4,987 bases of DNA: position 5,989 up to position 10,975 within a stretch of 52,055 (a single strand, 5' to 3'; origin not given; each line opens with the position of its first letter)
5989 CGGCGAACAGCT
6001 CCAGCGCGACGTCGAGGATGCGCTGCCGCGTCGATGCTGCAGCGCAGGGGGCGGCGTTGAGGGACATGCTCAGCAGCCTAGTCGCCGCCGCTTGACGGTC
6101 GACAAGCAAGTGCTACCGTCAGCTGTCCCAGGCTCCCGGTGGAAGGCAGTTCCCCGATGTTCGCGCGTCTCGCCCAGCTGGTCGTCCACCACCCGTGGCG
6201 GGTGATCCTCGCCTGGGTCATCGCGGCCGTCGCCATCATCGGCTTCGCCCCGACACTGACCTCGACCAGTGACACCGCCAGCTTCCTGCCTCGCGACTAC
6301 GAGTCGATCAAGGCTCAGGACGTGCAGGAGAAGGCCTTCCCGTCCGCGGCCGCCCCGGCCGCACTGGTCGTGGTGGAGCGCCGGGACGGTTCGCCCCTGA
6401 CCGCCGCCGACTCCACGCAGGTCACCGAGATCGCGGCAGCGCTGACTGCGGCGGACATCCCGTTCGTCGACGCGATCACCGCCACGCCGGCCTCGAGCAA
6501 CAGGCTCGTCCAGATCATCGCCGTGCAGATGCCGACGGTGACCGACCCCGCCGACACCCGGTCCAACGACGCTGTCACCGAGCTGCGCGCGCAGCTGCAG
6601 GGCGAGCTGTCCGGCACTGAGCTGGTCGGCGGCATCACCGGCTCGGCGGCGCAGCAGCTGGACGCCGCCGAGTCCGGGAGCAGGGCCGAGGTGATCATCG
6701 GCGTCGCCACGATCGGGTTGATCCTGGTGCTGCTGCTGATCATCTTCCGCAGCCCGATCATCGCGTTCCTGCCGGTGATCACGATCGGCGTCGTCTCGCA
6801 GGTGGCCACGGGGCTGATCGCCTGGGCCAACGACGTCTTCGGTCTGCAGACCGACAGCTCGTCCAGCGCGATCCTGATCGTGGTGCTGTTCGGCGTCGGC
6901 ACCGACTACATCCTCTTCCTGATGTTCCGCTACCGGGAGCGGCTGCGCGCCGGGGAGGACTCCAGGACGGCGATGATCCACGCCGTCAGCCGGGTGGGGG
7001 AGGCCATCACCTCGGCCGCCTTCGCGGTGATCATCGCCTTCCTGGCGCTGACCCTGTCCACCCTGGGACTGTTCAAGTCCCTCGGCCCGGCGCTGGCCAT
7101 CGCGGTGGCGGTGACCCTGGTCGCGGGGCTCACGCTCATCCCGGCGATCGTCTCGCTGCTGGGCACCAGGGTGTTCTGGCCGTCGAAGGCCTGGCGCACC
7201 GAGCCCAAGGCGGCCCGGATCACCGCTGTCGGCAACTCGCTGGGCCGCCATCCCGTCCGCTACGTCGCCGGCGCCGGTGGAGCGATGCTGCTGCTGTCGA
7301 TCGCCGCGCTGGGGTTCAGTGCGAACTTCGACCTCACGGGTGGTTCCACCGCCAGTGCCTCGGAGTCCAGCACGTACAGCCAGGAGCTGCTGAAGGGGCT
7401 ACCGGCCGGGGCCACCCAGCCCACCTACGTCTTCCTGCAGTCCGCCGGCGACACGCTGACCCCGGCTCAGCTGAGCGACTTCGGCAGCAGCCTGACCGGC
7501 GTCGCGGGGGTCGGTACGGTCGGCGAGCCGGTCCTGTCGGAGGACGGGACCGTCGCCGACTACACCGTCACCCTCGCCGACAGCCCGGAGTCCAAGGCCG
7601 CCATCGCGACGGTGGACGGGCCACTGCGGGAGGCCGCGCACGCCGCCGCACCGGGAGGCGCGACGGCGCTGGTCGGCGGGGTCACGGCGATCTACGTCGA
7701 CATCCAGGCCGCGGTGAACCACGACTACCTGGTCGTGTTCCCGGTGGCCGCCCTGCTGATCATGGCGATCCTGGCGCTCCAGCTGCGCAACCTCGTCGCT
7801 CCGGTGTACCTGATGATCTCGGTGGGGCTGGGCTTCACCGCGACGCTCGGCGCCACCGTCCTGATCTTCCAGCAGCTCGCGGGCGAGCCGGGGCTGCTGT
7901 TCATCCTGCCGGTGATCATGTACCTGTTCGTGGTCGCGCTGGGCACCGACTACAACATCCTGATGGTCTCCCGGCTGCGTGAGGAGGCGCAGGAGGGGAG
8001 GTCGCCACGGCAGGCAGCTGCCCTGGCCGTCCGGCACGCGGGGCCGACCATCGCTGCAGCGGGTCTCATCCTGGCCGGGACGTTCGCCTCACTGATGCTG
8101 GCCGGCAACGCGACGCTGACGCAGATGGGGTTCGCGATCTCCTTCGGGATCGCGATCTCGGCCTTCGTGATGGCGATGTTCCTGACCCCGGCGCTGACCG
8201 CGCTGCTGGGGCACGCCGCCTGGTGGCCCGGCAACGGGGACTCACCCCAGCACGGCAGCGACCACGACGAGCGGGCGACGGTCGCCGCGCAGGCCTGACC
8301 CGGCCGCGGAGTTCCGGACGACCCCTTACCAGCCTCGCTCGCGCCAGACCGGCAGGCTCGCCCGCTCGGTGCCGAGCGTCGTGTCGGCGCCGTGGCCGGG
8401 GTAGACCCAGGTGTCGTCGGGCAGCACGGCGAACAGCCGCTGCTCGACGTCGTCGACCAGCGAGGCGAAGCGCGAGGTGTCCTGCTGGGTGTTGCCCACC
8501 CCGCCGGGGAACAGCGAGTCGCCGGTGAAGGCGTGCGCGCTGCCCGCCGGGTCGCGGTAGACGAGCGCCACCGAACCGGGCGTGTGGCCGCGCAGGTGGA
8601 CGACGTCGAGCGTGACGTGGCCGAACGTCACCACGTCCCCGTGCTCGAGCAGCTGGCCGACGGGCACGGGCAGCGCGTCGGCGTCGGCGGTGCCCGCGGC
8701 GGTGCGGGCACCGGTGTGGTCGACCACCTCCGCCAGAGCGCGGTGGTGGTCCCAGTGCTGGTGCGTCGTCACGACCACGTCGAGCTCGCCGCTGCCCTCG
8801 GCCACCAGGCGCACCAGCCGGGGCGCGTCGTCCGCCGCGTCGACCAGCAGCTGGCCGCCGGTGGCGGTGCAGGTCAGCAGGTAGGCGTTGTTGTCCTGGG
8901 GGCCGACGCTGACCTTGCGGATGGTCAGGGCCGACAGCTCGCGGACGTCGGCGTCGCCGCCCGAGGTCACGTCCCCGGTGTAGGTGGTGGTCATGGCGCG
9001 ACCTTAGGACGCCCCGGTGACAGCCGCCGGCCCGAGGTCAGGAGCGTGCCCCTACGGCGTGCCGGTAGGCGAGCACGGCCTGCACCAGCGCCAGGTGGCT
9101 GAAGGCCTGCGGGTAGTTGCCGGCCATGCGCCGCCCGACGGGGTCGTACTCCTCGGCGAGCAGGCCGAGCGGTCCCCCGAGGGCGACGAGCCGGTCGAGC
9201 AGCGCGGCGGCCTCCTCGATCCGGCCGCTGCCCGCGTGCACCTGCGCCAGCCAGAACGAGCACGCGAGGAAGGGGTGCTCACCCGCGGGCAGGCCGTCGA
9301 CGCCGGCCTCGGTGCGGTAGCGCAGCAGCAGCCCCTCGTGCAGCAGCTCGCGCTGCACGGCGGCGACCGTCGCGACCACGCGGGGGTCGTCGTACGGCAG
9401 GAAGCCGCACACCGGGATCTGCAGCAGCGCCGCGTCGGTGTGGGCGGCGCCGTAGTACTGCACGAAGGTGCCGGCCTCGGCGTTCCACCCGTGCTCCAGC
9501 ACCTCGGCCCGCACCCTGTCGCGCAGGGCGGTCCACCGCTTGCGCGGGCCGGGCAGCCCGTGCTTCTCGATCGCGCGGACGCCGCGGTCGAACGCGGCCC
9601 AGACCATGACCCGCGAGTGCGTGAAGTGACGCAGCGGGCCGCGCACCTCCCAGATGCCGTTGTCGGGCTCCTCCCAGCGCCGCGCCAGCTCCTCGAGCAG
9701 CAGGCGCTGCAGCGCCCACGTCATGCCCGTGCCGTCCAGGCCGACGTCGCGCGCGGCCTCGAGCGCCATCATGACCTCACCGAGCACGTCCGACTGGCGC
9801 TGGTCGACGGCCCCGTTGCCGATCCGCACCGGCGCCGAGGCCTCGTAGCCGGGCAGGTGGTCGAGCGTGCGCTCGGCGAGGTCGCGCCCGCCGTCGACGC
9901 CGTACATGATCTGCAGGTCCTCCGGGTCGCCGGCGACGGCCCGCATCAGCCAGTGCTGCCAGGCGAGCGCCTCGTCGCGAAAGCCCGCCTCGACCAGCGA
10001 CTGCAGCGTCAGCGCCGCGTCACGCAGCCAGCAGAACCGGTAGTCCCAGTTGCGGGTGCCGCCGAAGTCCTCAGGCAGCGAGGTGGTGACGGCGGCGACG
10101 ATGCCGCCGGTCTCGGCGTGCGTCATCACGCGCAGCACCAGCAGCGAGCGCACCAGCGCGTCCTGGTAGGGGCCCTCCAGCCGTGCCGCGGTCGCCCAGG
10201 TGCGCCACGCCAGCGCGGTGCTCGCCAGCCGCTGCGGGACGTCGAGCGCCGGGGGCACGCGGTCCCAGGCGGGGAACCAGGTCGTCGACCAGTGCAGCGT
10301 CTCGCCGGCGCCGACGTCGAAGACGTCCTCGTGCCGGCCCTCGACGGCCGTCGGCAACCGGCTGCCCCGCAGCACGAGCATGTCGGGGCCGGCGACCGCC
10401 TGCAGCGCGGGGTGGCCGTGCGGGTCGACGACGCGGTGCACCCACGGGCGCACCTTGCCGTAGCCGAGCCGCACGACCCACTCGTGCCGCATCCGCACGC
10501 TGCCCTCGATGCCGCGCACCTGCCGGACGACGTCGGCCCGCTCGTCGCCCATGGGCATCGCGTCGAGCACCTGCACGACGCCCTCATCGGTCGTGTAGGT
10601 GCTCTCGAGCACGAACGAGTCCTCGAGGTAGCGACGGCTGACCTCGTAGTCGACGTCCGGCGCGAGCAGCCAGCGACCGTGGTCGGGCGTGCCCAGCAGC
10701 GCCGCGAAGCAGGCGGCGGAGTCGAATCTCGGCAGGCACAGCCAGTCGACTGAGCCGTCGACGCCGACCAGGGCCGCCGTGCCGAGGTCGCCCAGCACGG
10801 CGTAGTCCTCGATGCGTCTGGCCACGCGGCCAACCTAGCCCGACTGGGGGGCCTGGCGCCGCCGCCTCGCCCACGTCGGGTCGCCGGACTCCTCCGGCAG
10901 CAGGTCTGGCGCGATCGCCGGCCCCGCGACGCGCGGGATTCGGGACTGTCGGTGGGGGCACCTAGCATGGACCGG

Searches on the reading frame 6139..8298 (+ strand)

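Call 76: search_protein_families(library=pfam, proteins=[window:6139-8298:+], max_evalue=0.00001)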
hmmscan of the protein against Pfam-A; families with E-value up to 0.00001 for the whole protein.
window:6139-8298:+ (719 aa): 1 family
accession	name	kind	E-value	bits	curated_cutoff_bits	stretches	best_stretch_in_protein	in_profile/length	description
PF03176.21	MMPL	-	2e-111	372.6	20.5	2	49-351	2-313/333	MMPL family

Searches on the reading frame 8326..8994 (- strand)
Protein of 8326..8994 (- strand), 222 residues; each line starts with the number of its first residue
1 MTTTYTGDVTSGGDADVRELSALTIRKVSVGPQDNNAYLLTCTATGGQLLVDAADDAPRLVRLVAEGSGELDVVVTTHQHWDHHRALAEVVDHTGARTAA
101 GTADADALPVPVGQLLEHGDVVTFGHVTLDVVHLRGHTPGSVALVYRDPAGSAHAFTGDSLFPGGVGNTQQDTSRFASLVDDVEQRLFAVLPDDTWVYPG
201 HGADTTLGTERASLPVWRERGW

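Call 76: search_protein_families(library=pfam, proteins=[window:8326-8994:-], max_evalue=0.00001)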
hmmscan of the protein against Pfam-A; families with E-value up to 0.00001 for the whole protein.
window:8326-8994:- (222 aa): 1 family
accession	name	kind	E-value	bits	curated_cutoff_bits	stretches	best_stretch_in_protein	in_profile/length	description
PF00753.33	Lactamase_B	-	5.9e-13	49.6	22.7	1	31-201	2-196/196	Metallo-beta-lactamase superfamily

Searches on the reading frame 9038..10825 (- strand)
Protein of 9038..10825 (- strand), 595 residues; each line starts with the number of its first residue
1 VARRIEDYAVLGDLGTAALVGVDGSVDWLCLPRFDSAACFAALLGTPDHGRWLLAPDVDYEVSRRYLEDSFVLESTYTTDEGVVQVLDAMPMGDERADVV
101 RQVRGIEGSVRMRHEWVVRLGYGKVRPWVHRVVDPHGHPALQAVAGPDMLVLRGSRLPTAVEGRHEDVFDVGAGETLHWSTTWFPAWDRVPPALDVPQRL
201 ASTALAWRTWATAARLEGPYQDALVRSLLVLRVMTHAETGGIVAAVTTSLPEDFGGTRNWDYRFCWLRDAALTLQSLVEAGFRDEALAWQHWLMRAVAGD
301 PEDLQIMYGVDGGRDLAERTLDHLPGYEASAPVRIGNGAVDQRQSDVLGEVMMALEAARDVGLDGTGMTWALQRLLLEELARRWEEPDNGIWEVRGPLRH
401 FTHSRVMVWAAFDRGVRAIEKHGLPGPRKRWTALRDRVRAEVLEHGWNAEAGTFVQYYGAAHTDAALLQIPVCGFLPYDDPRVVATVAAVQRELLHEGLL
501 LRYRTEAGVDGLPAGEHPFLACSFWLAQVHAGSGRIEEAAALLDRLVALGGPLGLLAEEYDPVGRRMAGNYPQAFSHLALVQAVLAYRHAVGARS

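Call 76: search_protein_families(library=pfam, proteins=[window:9038-10825:-], max_evalue=0.00001)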
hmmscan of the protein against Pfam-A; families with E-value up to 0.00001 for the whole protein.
window:9038-10825:- (595 aa): 2 families
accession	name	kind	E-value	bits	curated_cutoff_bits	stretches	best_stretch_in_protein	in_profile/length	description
PF00723.27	Glyco_hydro_15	-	8.6e-72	242.8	22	1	218-584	1-426/427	Glycosyl hydrolases family 15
PF19291.4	TREH_N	-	1.4e-14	54.3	23.1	1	2-126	12-132/211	Trehalase-like, N-terminal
